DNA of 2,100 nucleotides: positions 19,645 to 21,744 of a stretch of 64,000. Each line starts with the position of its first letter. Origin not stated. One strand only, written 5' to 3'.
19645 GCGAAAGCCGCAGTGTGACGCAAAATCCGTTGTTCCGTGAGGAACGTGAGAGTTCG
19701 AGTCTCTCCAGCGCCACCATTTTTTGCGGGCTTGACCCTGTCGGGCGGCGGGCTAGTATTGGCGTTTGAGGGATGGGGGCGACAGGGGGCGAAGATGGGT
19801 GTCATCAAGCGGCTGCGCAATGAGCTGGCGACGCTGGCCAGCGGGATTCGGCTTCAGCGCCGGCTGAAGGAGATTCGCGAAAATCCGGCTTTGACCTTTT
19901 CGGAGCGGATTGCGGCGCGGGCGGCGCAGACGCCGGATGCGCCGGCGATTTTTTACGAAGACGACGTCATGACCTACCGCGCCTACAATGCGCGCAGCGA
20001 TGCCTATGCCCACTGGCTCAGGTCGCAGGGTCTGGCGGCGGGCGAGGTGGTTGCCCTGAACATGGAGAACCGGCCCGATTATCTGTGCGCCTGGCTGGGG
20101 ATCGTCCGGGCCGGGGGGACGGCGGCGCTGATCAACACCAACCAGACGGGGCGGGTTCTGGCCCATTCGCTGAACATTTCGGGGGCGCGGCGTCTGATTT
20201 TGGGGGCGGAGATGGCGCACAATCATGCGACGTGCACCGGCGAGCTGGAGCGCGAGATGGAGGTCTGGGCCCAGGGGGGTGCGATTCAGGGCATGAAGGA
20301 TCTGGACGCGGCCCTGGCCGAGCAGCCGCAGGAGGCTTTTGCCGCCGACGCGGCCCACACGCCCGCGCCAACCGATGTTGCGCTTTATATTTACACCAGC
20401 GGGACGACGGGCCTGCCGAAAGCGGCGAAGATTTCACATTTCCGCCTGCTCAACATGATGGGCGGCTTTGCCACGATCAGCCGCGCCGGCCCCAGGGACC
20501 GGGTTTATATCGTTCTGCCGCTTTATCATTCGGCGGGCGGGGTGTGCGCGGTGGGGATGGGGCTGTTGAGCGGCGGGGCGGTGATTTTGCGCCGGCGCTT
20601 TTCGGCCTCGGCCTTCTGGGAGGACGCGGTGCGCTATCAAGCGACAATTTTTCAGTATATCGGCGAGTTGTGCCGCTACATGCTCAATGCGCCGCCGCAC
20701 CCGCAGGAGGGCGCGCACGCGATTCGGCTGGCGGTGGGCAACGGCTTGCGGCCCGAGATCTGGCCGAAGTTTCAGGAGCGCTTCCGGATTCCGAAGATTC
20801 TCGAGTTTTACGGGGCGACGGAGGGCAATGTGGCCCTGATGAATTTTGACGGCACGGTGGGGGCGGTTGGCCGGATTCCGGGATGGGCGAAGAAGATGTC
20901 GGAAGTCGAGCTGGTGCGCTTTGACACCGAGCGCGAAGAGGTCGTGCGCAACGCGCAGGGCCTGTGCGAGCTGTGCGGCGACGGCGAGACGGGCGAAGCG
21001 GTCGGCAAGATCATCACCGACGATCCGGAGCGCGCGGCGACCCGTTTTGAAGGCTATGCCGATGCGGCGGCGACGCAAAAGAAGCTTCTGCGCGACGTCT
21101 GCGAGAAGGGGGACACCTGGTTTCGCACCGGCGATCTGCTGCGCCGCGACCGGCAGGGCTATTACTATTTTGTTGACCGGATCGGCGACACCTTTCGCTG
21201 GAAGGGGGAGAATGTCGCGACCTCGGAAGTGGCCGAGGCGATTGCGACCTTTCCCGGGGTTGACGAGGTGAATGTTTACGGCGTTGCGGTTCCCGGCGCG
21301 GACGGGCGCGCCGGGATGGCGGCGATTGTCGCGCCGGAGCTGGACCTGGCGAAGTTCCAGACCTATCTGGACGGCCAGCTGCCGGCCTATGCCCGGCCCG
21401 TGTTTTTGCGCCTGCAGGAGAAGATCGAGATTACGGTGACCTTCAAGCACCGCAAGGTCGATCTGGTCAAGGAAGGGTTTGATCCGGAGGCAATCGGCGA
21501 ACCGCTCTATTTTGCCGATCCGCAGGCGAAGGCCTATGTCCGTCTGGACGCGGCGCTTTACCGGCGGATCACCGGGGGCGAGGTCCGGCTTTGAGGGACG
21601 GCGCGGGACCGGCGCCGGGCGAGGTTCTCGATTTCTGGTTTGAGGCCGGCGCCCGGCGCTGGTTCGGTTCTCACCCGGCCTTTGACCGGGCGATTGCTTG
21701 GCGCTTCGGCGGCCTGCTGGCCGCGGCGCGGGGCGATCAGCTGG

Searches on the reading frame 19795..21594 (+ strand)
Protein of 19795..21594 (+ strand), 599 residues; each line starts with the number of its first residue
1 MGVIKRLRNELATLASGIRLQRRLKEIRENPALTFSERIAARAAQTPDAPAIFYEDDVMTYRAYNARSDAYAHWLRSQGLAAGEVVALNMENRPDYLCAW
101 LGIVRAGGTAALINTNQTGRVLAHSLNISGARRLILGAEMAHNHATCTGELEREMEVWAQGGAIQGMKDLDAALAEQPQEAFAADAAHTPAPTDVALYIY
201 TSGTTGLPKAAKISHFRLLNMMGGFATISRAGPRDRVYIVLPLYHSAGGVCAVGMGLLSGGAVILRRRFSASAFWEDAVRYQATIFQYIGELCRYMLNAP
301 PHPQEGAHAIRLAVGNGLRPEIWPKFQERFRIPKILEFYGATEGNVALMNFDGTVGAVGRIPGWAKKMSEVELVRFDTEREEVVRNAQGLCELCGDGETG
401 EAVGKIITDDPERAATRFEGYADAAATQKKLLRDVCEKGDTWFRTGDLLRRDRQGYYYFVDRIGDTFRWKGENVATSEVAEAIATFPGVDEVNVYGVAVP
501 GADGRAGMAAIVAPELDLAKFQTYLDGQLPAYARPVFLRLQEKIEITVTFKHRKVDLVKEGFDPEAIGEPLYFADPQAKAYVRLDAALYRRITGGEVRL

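Call 27: find_homologous_proteins(query=window:19795-21594:+, max_evalue=1e-50)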
Query window:19795-21594:+ (599 aa): 8000 proteins with E <= 1e-50 among 8000 candidates; the best 120 are listed.
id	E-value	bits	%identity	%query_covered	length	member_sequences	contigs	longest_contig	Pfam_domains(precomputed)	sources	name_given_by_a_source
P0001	0.0e+0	1363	100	100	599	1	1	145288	PF00501.35,PF13193.13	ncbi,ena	-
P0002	2.4e-247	840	63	100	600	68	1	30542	PF00501.35,PF13193.13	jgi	-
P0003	1.8e-245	834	62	100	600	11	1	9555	PF00501.35,PF13193.13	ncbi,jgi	jgi:fatty-acyl-CoA synthase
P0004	1.8e-245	834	61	100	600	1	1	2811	PF00501.35,PF13193.13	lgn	-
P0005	2.5e-245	834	62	100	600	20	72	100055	PF00501.35,PF13193.13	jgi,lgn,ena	jgi:fatty-acyl-CoA synthase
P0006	1.2e-244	831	60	100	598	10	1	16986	PF00501.35,PF13193.13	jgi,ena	-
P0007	1.7e-244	831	61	100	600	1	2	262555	PF00501.35,PF13193.13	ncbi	ncbi:MAG: long-chain-acyl-CoA synthetase [Parvibaculum sp.]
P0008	2.0e-244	831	61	100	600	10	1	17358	PF00501.35,PF13193.13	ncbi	-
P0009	2.0e-244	831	62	100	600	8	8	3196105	PF00501.35,PF13193.13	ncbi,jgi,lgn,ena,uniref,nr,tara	ncbi:long-chain-acyl-CoA synthetase [Parvibaculum sp.]|jgi:fatty-acyl-CoA synthase|uniref:long-chain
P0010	2.6e-244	830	62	100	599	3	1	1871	PF00501.35,PF13193.13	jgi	-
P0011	6.0e-244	829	62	100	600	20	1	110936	PF00501.35,PF13193.13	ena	-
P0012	3.3e-243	827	61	100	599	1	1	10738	PF00501.35,PF13193.13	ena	-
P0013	2.1e-242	824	60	100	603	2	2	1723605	PF00501.35,PF13193.13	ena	-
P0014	2.6e-242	824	60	100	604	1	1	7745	PF00501.35,PF13193.13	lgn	-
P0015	3.2e-242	823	60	100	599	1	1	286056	PF00501.35,PF13193.13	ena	-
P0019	1.6e-241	821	60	100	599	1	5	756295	PF00501.35,PF13193.13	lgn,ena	-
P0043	3.2e-236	804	59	100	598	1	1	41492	PF00501.35,PF13193.13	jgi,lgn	-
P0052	5.7e-235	800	59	100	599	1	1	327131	PF00501.35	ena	-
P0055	1.7e-234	798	58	100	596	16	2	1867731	PF00501.35,PF13193.13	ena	-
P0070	1.5e-231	788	59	100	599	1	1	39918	PF00501.35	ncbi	-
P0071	1.6e-231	788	58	100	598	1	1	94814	PF00501.35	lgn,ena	-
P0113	4.2e-226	770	58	100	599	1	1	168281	PF00501.35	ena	-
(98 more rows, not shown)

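Call 28: find_encoding_contigs(protein=P0001, flank=3000, max_places=3)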
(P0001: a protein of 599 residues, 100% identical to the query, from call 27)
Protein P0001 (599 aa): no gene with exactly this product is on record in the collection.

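Call 29: list_cluster_members(proteins=[P0001])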
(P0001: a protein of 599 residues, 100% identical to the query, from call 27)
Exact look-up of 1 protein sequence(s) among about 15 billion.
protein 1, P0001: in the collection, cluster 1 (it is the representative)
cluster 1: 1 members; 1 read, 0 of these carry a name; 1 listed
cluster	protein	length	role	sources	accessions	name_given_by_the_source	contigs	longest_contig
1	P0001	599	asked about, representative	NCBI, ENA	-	-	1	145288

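Call 30: find_encoding_contigs(protein=P0013, flank=4000, max_places=4)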
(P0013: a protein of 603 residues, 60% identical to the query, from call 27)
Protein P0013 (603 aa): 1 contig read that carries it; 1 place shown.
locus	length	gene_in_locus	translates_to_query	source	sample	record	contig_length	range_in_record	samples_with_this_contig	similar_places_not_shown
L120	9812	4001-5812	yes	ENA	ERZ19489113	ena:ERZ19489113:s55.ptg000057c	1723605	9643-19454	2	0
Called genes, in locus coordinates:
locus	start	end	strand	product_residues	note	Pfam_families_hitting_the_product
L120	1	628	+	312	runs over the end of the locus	PF10571:UPF0547 (faint), PF12773:DZR, PF17032:Zn_ribbon_15 (faint), PF24460:DUF7575 (faint), PF13240:Zn_Ribbon_1 (weak), PF13248:Zn_ribbon_3 (weak)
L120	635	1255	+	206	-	-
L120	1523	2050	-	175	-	PF03232:COQ7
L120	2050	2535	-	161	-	PF02600:DsbB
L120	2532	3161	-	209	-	PF09335:VTT_dom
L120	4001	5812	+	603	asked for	PF00501:AMP-binding, PF13193:AMP-binding_C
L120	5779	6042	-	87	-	-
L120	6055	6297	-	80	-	-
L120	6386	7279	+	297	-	PF12146:Hydrolase_4, PF00561:Abhydrolase_1, PF12697:Abhydrolase_6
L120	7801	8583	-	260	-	PF00106:adh_short, PF08659:KR (faint), PF13561:adh_short_C2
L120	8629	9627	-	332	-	PF08240:ADH_N, PF00107:ADH_zinc_N, PF13602:ADH_zinc_N_2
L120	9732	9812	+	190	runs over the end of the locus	-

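Call 31: find_encoding_contigs(protein=P0009, flank=4000, max_places=3)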
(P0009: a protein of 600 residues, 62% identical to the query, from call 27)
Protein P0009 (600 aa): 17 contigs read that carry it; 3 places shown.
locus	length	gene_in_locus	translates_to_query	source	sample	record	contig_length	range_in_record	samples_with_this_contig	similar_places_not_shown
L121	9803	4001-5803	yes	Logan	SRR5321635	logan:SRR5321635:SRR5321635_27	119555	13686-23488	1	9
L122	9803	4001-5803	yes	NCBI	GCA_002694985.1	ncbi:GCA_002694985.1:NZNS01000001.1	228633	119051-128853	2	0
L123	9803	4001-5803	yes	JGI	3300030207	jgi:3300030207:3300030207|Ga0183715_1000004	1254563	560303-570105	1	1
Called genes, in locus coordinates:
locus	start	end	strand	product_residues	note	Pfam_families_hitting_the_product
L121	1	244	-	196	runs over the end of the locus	PF02600:DsbB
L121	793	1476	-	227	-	PF00440:TetR_N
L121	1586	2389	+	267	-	PF05019:Coq4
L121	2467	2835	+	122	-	PF03960:ArsC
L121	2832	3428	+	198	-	PF13302:Acetyltransf_3, PF13523:Acetyltransf_8 (faint), PF00583:Acetyltransf_1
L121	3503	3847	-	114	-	PF01206:TusA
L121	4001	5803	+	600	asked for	PF00501:AMP-binding, PF13193:AMP-binding_C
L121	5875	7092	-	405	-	PF00296:Bac_luciferase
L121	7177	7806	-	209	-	PF00440:TetR_N, PF17932:TetR_C_24 (weak)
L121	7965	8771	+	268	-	PF00106:adh_short, PF08659:KR, PF13561:adh_short_C2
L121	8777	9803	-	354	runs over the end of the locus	PF07555:NAGidase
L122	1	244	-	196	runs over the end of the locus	PF02600:DsbB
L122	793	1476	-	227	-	PF00440:TetR_N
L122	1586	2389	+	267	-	PF05019:Coq4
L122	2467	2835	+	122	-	PF03960:ArsC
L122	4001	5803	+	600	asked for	PF00501:AMP-binding, PF13193:AMP-binding_C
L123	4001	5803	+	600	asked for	PF00501:AMP-binding, PF13193:AMP-binding_C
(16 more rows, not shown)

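Call 35: find_encoding_contigs(protein=P0055, flank=2500, max_places=2)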
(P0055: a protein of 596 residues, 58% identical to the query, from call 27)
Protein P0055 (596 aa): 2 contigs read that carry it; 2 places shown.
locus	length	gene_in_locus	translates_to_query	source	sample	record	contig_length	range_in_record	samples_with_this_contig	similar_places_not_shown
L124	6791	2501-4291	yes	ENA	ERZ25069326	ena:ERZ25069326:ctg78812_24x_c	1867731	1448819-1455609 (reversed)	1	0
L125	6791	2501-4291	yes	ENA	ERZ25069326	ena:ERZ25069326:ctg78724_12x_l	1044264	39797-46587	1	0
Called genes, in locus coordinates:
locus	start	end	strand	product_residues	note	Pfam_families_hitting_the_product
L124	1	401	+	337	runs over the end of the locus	PF00487:FA_desaturase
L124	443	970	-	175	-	PF03232:COQ7, PF02915:Rubrerythrin (weak)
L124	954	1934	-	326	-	PF09335:VTT_dom, PF02600:DsbB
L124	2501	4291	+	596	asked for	PF00501:AMP-binding, PF13193:AMP-binding_C (weak)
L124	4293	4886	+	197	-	PF06041:DUF924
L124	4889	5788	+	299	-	PF12146:Hydrolase_4, PF00561:Abhydrolase_1, PF12697:Abhydrolase_6, PF20408:Abhydrolase_11 (faint)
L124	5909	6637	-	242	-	PF02559:CarD_TRCF_RID, PF21095:CarD_C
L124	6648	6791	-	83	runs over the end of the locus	PF00037:Fer4, PF12838:Fer4_7 (weak), PF11953:DUF3470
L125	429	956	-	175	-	PF03232:COQ7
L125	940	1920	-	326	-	PF09335:VTT_dom, PF02600:DsbB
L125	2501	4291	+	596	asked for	PF00501:AMP-binding, PF13193:AMP-binding_C (weak)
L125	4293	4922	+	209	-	PF06041:DUF924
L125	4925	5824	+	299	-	PF12146:Hydrolase_4, PF00561:Abhydrolase_1, PF12697:Abhydrolase_6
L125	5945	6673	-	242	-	PF02559:CarD_TRCF_RID, PF21095:CarD_C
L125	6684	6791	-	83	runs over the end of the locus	PF00037:Fer4, PF12838:Fer4_7 (weak), PF11953:DUF3470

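Call 36: find_encoding_contigs(protein=P0019, flank=2500, max_places=2)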
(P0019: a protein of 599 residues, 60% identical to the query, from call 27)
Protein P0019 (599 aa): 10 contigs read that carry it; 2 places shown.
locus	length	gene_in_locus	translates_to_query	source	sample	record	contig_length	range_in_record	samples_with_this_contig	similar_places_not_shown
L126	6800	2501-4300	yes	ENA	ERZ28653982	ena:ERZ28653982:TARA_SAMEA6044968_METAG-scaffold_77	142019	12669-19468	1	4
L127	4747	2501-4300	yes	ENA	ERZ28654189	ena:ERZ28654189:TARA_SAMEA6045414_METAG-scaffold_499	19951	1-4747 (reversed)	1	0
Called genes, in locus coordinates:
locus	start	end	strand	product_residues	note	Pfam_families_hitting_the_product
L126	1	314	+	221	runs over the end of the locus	PF01243:PNPOx_N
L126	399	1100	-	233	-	PF00440:TetR_N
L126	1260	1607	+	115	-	PF03960:ArsC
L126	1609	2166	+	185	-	PF13302:Acetyltransf_3, PF13523:Acetyltransf_8 (weak), PF00583:Acetyltransf_1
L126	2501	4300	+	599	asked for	PF00501:AMP-binding, PF13193:AMP-binding_C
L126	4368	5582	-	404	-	PF00296:Bac_luciferase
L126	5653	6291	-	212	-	PF00440:TetR_N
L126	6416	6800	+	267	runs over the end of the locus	PF00106:adh_short, PF08659:KR, PF13561:adh_short_C2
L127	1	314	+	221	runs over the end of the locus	PF01243:PNPOx_N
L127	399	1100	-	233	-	PF00440:TetR_N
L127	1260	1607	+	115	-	PF03960:ArsC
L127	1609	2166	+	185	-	PF13302:Acetyltransf_3, PF13523:Acetyltransf_8 (weak), PF00583:Acetyltransf_1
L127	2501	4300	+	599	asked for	PF00501:AMP-binding, PF13193:AMP-binding_C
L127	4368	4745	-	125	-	?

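Call 37: find_encoding_contigs(protein=P0002, flank=2500, max_places=2)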
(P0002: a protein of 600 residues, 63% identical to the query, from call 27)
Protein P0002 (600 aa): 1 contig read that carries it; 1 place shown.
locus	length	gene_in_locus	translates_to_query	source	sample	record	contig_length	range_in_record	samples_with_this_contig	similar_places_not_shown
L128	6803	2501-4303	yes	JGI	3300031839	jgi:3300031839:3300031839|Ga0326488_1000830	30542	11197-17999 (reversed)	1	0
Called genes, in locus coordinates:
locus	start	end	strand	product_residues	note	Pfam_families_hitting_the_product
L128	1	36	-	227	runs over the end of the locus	PF00440:TetR_N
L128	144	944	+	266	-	PF05019:Coq4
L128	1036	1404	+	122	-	PF03960:ArsC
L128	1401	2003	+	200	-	PF13302:Acetyltransf_3, PF00583:Acetyltransf_1, PF13523:Acetyltransf_8 (weak)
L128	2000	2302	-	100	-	PF01206:TusA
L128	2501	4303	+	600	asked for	PF00501:AMP-binding, PF13193:AMP-binding_C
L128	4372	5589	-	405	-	PF00296:Bac_luciferase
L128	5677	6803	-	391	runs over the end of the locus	PF00296:Bac_luciferase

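Call 41: find_encoding_contigs(protein=P0052, flank=2500, max_places=2)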
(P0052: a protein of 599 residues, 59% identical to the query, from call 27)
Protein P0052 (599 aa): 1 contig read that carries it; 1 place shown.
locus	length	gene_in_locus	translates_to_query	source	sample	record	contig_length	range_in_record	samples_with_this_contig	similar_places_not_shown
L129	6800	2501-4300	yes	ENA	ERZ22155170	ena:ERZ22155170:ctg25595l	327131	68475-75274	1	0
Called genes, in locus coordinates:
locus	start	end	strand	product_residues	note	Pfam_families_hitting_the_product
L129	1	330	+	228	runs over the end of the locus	PF02230:Abhydrolase_2, PF20434:BD-FAE (faint), PF00561:Abhydrolase_1 (faint), PF03959:FSH1 (faint), PF12146:Hydrolase_4 (faint), PF01738:DLH, PF00326:Peptidase_S9 (weak)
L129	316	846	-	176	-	PF03232:COQ7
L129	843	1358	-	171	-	PF02600:DsbB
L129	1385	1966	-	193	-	PF09335:VTT_dom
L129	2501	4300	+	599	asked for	PF00501:AMP-binding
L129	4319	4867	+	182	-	PF06041:DUF924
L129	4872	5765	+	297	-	PF12146:Hydrolase_4, PF00561:Abhydrolase_1, PF12697:Abhydrolase_6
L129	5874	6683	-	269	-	PF02559:CarD_TRCF_RID, PF21095:CarD_C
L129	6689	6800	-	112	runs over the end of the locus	PF12797:Fer4_2 (faint), PF12837:Fer4_6 (faint), PF13237:Fer4_10 (weak), PF14697:Fer4_21 (faint), PF12838:Fer4_7 (weak), PF13187:Fer4_9 (weak), PF00037:Fer4, PF11953:DUF3470, +3 more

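Call 42: find_encoding_contigs(protein=P0043, flank=2500, max_places=2)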
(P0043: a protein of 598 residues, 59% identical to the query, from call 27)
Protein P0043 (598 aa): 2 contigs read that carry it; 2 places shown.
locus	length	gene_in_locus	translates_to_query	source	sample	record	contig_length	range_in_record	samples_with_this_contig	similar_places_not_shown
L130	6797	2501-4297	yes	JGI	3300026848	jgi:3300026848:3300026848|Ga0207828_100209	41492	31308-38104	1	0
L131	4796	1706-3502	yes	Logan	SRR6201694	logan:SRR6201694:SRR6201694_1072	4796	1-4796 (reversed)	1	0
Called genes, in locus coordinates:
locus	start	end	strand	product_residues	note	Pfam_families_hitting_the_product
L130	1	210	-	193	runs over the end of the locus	PF09335:VTT_dom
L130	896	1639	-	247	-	PF00440:TetR_N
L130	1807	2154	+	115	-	PF00462:Glutaredoxin (faint), PF03960:ArsC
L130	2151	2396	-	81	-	PF01206:TusA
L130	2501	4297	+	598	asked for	PF00501:AMP-binding, PF13193:AMP-binding_C (weak)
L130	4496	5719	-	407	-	PF00296:Bac_luciferase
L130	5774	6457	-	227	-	PF00440:TetR_N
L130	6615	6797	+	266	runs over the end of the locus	PF00106:adh_short, PF08659:KR, PF13561:adh_short_C2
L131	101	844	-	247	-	PF00440:TetR_N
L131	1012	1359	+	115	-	PF00462:Glutaredoxin (faint), PF03960:ArsC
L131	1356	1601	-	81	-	PF01206:TusA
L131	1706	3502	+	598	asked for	PF00501:AMP-binding, PF13193:AMP-binding_C (weak)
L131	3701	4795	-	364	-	?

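Call 43: find_encoding_contigs(protein=P0006, flank=2500, max_places=2)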
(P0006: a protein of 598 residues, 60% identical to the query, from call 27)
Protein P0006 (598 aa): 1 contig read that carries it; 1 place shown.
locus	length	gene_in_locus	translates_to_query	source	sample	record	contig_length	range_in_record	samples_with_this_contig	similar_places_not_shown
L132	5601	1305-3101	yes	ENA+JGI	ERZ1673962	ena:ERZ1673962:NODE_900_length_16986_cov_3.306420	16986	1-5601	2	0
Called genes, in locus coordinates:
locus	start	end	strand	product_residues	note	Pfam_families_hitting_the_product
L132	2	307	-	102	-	?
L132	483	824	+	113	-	PF03960:ArsC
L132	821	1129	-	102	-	PF01206:TusA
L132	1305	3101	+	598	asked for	PF00501:AMP-binding, PF13193:AMP-binding_C (weak)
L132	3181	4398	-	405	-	PF00296:Bac_luciferase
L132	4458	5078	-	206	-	PF00440:TetR_N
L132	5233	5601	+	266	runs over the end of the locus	PF00106:adh_short, PF08659:KR, PF23441:SDR (weak), PF13561:adh_short_C2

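Call 75: find_encoding_contigs(protein=P0070, flank=2500, max_places=2)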
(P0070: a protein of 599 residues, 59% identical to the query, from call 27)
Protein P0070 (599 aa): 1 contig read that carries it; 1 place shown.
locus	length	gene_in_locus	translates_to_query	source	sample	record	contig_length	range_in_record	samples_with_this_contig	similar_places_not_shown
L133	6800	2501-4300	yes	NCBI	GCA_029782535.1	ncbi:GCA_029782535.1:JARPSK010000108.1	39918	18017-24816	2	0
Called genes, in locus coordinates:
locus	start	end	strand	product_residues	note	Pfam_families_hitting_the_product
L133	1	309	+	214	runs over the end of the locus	PF02230:Abhydrolase_2, PF00561:Abhydrolase_1 (faint), PF01738:DLH (weak), PF00326:Peptidase_S9 (weak)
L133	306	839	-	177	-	PF03232:COQ7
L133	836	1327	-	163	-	PF02600:DsbB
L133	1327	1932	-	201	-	PF09335:VTT_dom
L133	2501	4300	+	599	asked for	PF00501:AMP-binding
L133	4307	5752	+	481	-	PF06041:DUF924, PF12146:Hydrolase_4, PF00561:Abhydrolase_1, PF12697:Abhydrolase_6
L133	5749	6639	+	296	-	PF00561:Abhydrolase_1, PF12146:Hydrolase_4, PF12697:Abhydrolase_6, PF20408:Abhydrolase_11 (faint)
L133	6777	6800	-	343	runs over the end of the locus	PF07382:HC2, PF02559:CarD_TRCF_RID, PF21095:CarD_C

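Call 76: find_encoding_contigs(protein=P0071, flank=2500, max_places=2)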
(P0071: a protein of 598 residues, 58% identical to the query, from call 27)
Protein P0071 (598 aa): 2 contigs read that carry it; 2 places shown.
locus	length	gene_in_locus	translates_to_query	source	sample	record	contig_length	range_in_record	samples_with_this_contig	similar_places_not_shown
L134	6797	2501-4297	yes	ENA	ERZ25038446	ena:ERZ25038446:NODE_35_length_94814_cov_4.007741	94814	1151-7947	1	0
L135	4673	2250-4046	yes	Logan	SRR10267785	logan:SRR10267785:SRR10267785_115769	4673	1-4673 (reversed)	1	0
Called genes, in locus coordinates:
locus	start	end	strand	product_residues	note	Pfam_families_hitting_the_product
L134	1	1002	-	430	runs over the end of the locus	PF05257:CHAP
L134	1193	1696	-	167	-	PF05257:CHAP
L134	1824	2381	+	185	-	-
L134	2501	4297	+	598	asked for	PF00501:AMP-binding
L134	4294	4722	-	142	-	PF12802:MarR_2, PF01047:MarR (weak), PF12840:HTH_20, PF13412:HTH_24 (faint)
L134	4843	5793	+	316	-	PF00248:Aldo_ket_red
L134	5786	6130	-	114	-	PF00542:Ribosomal_L12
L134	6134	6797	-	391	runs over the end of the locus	PF00296:Bac_luciferase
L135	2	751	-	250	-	?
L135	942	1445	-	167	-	PF05257:CHAP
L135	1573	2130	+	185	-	-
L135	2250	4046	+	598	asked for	PF00501:AMP-binding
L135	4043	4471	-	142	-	PF12802:MarR_2, PF01047:MarR (weak), PF12840:HTH_20, PF13412:HTH_24 (faint)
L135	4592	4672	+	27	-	?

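Call 77: find_encoding_contigs(protein=P0113, flank=2500, max_places=2)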
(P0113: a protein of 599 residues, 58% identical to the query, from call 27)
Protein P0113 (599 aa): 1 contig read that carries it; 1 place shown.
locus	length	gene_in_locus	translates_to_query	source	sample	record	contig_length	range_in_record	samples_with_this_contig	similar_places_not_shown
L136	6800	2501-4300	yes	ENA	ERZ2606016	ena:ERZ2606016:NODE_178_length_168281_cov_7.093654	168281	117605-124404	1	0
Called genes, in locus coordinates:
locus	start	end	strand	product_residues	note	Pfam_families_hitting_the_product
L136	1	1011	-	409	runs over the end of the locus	PF05257:CHAP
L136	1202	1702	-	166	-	PF05257:CHAP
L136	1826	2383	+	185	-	-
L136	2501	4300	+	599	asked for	PF00501:AMP-binding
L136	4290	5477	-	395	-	PF07690:MFS_1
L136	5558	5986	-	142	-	PF12802:MarR_2, PF01047:MarR (faint), PF13412:HTH_24 (faint), PF08279:HTH_11 (weak), PF12840:HTH_20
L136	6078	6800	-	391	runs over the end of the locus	PF00296:Bac_luciferase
